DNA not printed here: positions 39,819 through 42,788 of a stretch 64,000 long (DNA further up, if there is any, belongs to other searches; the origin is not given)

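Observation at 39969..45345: Tandem pair of ~890-aa paralogous polytopic membrane proteins of unknown family directly downstream of the filament cluster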

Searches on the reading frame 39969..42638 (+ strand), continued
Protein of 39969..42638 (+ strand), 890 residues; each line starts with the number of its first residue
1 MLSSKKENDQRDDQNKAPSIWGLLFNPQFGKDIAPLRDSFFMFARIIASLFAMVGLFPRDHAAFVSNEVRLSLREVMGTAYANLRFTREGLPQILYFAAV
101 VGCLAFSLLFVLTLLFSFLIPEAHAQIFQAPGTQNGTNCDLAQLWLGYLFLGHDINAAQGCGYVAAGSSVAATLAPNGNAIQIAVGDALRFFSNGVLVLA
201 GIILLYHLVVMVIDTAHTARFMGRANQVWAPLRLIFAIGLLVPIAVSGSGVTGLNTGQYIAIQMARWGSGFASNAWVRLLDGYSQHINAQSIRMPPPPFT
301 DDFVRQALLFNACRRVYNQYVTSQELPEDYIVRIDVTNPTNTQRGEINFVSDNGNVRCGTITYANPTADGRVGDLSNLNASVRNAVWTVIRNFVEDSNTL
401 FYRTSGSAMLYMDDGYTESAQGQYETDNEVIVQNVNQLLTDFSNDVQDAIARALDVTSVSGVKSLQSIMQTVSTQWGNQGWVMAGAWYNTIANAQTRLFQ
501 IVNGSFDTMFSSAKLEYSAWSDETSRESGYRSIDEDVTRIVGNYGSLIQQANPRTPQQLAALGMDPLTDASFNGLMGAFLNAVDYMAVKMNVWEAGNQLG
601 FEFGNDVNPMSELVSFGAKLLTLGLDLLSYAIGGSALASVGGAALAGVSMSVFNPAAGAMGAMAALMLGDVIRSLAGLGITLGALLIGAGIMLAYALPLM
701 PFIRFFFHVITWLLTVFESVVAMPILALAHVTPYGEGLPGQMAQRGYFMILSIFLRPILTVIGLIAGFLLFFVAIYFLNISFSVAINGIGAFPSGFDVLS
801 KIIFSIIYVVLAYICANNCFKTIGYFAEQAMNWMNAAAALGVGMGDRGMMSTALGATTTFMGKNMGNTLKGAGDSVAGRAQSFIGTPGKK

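Call 18: find_related_loci(query=A1, collection=genome_contigs, flank=10000)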
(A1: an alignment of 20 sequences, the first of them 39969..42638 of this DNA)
Query A1 (890 aa) in genome_contigs; peptide patterns used: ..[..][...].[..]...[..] (x = any residue, [..] = any of these).
150 stretches matched a pattern; 119 encode a relative of the query (tblastn E <= 1e-3); the best 80 are kept; 79 distinct loci.
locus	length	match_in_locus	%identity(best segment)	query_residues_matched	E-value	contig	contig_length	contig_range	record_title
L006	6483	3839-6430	40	8-875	0e+0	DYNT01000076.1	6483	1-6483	MAG TPA_asm: Micavibrio aeruginosavorus isolate SulCav_GS09_5_53_9b SulCav_GS09_5_18371_length_6483_cov_4_975264, whole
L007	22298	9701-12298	40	8-875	0e+0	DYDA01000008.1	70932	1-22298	MAG TPA_asm: Micavibrio sp. isolate IMS_BF NODE_32_length_70951_cov_10.6706, whole genome shotgun sequence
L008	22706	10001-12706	36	7-874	1e-152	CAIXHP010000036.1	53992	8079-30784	MAG: uncultured proteobacterium isolate I2_bin-116 genome assembly, contig: bin-116:36/70, whole genome shotgun sequence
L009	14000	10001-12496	34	7-878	1e-140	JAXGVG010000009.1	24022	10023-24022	MAG: Alphaproteobacteria bacterium isolate AnMBR.bin438 bin438_9, whole genome shotgun sequence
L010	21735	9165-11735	34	8-882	1e-126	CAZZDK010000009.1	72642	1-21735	MAG TPA_asm: uncultured Rhodospirillaceae bacterium isolate SRP290908_co1_67 genome assembly, contig: NODE_339_length_72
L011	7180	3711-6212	32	7-846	4e-118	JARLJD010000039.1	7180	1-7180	MAG: Alphaproteobacteria bacterium isolate MAG_CA70 MetaCoAG_Bin_70_Anoxic_k141_315642, whole genome shotgun sequence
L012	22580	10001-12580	32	13-872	7e-115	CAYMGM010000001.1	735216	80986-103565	MAG TPA_asm: uncultured Rhodospirillaceae bacterium isolate SRP216815_co1_251 genome assembly, contig: NODE_1_length_735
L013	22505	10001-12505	32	19-862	2e-114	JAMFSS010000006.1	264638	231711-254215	MAG: Alphaproteobacteria bacterium isolate NGEE_A_bin20 k127_788948, whole genome shotgun sequence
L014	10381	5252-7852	32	2-872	4e-114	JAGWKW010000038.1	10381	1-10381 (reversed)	MAG: Alphaproteobacteria bacterium isolate REEB170 contig-150_8376, whole genome shotgun sequence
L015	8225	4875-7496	32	7-870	5e-113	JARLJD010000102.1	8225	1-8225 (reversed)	MAG: Alphaproteobacteria bacterium isolate MAG_CA70 MetaCoAG_Bin_70_Anoxic_k141_1127699, whole genome shotgun sequence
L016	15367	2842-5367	31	1-846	2e-110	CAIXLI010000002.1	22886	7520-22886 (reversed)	MAG: uncultured proteobacterium isolate I2_bin-054 genome assembly, contig: bin-054:002/228, whole genome shotgun sequen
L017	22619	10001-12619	31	1-880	5e-104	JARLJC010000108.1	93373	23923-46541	MAG: Alphaproteobacteria bacterium isolate MAG_CA1 MetaCoAG_Bin_1_Anoxic_k141_726527, whole genome shotgun sequence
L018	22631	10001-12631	31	23-850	4e-100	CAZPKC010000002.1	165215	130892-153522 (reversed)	MAG TPA_asm: uncultured Rhodospirillaceae bacterium isolate binchicken_co3_43 genome assembly, contig: NODE_140_length_1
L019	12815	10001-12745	29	1-882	3e-85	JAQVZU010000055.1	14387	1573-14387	MAG: Alphaproteobacteria bacterium isolate STF2_180 NODE_11535_length_14387_cov_4.054909_Sandtown_F2, whole genome shotg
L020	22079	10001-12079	30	109-839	4e-83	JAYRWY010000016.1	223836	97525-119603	MAG: Alphaproteobacteria bacterium isolate EBPR_ori4bin.18 k141_261021, whole genome shotgun sequence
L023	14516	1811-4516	37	1-876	3e-161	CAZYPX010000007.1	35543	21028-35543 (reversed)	MAG TPA_asm: uncultured Rhodospirillaceae bacterium isolate binchicken_co168_333 genome assembly, contig: NODE_2049_leng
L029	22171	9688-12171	29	14-842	2e-81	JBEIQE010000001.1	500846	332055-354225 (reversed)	MAG: Micavibrio sp. isolate Sample-106-S6-bin-91 Sample_106_S6-bin_91-k141_44926, whole genome shotgun sequence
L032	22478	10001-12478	28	2-834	8e-67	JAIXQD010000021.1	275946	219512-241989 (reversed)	MAG: Rickettsiales bacterium isolate C4_MAG_00014 pond_C4_MAG_00014_000000000010, whole genome shotgun sequence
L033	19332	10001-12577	34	9-860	2e-134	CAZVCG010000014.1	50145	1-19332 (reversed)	MAG TPA_asm: uncultured Rhodospirillaceae bacterium isolate SRP290908_co2_189 genome assembly, contig: NODE_791_length_5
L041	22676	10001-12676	25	29-889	6e-57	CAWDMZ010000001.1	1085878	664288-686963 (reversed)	MAG: uncultured Alphaproteobacteria bacterium isolate MFD03250.bin.3.33 genome assembly, contig: contig_15545, whole gen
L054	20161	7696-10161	25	19-834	2e-50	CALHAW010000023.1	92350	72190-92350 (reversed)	MAG: uncultured Alphaproteobacteria bacterium isolate H2_Bin_Bin_28_1 genome assembly, contig: c_000000199975, whole gen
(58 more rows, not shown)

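Call 24: search_protein_families(library=pfam, proteins=[L041:648-2165:+, L041:2221-2718:+, L041:2741-3415:-, L041:3437-4438:-, L041:4469-5236:-, L041:5350-7014:+, L041:15421-16017:-, L041:16097-16861:-, L041:17050-18150:-, L041:19381-20901:+], max_evalue=0.0001)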
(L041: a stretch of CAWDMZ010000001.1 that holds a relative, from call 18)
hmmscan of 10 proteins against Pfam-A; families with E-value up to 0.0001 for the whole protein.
L041:648-2165:+ (506 aa): 3 families
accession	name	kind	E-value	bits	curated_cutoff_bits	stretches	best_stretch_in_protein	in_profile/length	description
PF02601.20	Exonuc_VII_L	-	5.4e-100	335.4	35.9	2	145-366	1-220/315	Exonuclease VII, large subunit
PF13742.12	tRNA_anti_2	-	8.2e-25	87.3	27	1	29-122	1-95/95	OB-fold nucleic acid binding domain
PF01336.31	tRNA_anti-codon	-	2.3e-09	37.5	27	1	50-123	2-74/75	OB-fold nucleic acid binding domain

L041:2221-2718:+ (166 aa): 0 families

L041:2741-3415:- (225 aa): 1 family
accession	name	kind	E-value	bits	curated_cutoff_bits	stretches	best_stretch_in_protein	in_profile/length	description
PF02342.23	TerD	-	1.7e-60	204.2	25.3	1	33-216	4-187/187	TerD domain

L041:3437-4438:- (334 aa): 1 family
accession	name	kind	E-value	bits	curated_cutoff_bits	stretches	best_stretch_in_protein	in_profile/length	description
PF01699.29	Na_Ca_ex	-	5.6e-60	202.1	24.9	2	12-152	2-150/151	Sodium/calcium exchanger protein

L041:4469-5236:- (256 aa): 1 family
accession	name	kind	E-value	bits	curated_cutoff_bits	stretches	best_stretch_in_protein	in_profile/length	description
PF02342.23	TerD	-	8.3e-05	22.6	25.3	0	62-179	19-117/187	TerD domain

L041:5350-7014:+ (555 aa): 10 families
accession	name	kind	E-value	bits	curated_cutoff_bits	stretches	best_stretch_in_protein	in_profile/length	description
PF00005.33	ABC_tran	-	1.6e-58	197.6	25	2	24-193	1-137/137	ABC transporter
PF13304.12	AAA_21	-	1.1e-16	62.2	27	0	171-225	244-304/304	AAA domain, putative AbiEii toxin, Type IV TA system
PF12848.13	ABC_tran_Xtn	-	1.5e-14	54.3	25.9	1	232-309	1-79/85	ABC transporter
PF02463.25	SMC_N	-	6e-10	39.4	40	0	164-227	136-205/220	RecF/RecN/SMC N terminal domain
PF13476.12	AAA_23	-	4.2e-09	37.8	27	1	334-372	9-40/201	AAA domain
PF13166.12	AAA_13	-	8.4e-07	28.5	36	0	41-137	23-115/713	AAA domain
PF13555.12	AAA_29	-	8.9e-06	25.8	27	0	346-368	17-39/61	P-loop containing region of AAA domain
PF13401.12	AAA_22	-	2.3e-05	25.1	27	0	352-477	6-96/130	AAA domain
PF00931.28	NB-ARC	-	2.5e-05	24.1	23.5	0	343-388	11-55/248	NB-ARC domain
PF00004.35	AAA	-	8.1e-05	23.5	21.2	0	356-400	3-46/131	ATPase family associated with various cellular activities (AAA)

L041:15421-16017:- (199 aa): 1 family
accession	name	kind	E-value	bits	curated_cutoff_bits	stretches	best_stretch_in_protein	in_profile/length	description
PF05494.18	MlaC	-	2.3e-44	151.5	26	1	43-199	6-166/166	MlaC protein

L041:16097-16861:- (255 aa): 1 family
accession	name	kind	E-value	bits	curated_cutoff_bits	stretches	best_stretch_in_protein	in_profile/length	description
PF04333.18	MlaA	-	1.4e-64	217.8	25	1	39-235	2-194/195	MlaA lipoprotein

L041:17050-18150:- (367 aa): 1 family
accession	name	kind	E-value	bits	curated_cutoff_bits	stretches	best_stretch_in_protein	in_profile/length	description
PF03739.19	LptF_LptG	-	9.3e-58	196.4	27.9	1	13-361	2-351/353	Lipopolysaccharide export system permease LptF/LptG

L041:19381-20901:+ (507 aa): 2 families
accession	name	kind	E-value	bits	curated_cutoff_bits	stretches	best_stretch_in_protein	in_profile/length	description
PF00883.26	Peptidase_M17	-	1.6e-127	425.5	25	1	184-495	2-309/310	Cytosol aminopeptidase family, catalytic domain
PF02789.23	Peptidase_M17_N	-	6.6e-25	87.9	23.4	1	19-148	1-129/129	Cytosol aminopeptidase family, N-terminal domain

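Call 44: predict_structure(alignment_id=A1)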
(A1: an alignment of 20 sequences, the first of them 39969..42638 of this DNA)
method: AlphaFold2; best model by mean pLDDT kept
length: 890 residues; sequences in the alignment: 20
mean_pLDDT: 65.9   pTM: 0.56
mean pLDDT of the five models: 65.9, 63.0, 61.4, 57.9, 57.8
residues with pLDDT >= 90: 0; 70-90: 460; 50-70: 223; < 50: 207
segments of 3 or more residues with pLDDT < 50: 1-36, 117-125, 164-173, 289-291, 368-372, 456-462, 513-530, 553-573, 637-671, 735-739, 837-847, 849-890
pLDDT, mean of each block of 10 residues (from residue 1): 33 36 35 51 79 80 70 80 77 81 78 55 52 60 82 68 48 58 78 81 74 65 51 69 65 77 86 85 62 56 82 86 79 83 78 77 62 60 82 79 84 69 71 85 83 57 56 71 79 70 68 43 41 72 76 42 33 53 68 57 59 77 74 53 34 32 37 58 77 81 86 86 76 51 71 87 87 82 69 60 81 85 79 56 47 44 42 39 35
secondary structure, 60 per line:
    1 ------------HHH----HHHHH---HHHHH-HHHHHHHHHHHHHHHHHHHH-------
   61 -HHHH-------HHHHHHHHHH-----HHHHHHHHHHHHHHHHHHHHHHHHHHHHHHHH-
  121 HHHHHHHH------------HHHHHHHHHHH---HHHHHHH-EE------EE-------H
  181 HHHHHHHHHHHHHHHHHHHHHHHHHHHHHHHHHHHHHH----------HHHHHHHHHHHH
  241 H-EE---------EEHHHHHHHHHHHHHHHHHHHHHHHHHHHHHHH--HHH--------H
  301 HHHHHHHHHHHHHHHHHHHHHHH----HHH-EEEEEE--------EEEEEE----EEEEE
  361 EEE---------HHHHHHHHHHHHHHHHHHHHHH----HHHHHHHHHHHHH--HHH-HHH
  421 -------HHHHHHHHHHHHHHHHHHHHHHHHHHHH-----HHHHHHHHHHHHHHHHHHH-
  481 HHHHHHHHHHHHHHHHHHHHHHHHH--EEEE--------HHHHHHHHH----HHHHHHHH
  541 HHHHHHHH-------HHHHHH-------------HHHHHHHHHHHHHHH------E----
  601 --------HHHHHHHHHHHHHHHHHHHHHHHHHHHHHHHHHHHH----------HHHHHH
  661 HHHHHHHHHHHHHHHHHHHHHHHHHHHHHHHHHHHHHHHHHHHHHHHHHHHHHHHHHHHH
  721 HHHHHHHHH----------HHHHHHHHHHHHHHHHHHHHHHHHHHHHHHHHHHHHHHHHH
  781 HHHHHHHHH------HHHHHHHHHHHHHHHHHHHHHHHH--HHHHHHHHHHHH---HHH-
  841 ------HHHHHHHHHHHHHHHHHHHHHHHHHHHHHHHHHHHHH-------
elements in order (helices of 4 or more, strands of 3 or more residues): H20-24 H28-32 H34-53 H62-65 H73-82 H88-119 H121-128 H141-151 H155-161 H180-218 H229-241 H256-286 H300-323 E332-337 E346-351 E356-363 H373-394 H399-411 H428-455 H461-479 H481-505 E508-511 H520-528 H533-548 H556-561 H575-589 H609-644 H655-729 H740-789 H796-819 H822-833 H847-883

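Call 46: fold_search(model_id=the predicted structure, library=pdb)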
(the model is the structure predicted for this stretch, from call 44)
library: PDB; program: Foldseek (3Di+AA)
matches with E <= 10: 83; with E <= 0.001: 1
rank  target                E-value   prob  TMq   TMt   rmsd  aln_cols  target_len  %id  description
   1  9ngy_FP1              2.8e-12  1.00  0.40  0.41  13.3       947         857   16  In situ cryo-EM structure of protochannel (DotA-IcmX) of the Legionella Dot/Icm T4SS machine (released 2025-09-17)
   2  6hfb_B                3.3e-01  0.08  0.07  0.11  29.4       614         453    9  Outward-facing conformation of a multidrug resistance MATE family transporter of the MOP superfamily. (released 2019-06-12)
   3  3vvs_A                3.6e-01  0.11  0.09  0.15  33.1       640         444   11  Crystal structure of MATE in complex with MaD3S (released 2013-04-03)
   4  3wbn_A                4.9e-01  0.08  0.08  0.14  31.1       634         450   11  Crystal structure of MATE in complex with MaL6 (released 2013-06-12)
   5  6gwh                  6.4e-01  0.13  0.12  0.17  29.0       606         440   10  Outward-facing conformation of a multidrug resistance MATE family transporter of the MOP superfamily. (released 2019-06-05)
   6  8b23_A                8.1e-01  0.04  0.07  0.09  36.7       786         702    9  Time-resolved structure of K+-dependent Na+-PPase from Thermotoga maritima 600-seconds post reaction initiation with N (released 2024-01-17)
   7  3w4t                  8.8e-01  0.07  0.08  0.14  33.4       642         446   12  Crystal structure of MATE P26A mutant (released 2013-04-03)
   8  8rtd_L                1.0e+00  0.23  0.12  0.29  33.2       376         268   13  Stalk-Arches-IMC structure from the fully-assembled R388 type IV secretion system determined by cryo-EM. (released 2024-06-19)
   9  3vvp_B                1.1e+00  0.04  0.08  0.11  28.2       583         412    9  Crystal structure of MATE in complex with Br-NRF (released 2013-04-03)
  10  9rmm_B                1.1e+00  0.02  0.05  0.08  36.7       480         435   10  Crystal structure of outer membrane SilC (released 2025-07-23)
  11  6idp                  1.2e+00  0.06  0.09  0.12  29.0       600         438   11  Crystal structure of Vibrio cholerae MATE transporter VcmN in the straight form (released 2019-01-16)
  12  4av3_B                1.5e+00  0.03  0.08  0.10  38.3       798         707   10  Crystal structure of Thermotoga Maritima sodium pumping membrane integral pyrophosphatase with metal ions in active si (released 2012-08-08)
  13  6qxa_D                1.6e+00  0.04  0.09  0.10  37.1       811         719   10  Structure of membrane bound pyrophosphatase from Thermotoga maritima in complex with imidodiphosphate and N-[(2-amino- (released 2019-04-10)
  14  3vvo                  1.6e+00  0.03  0.07  0.10  32.8       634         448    9  Crystal structure of MATE in the bent conformation (released 2013-04-03)
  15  9lm7_A                1.6e+00  0.05  0.08  0.13  27.1       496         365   10  Crystal structrue of bvFP-Pr1-88.4 (released 2026-01-28)
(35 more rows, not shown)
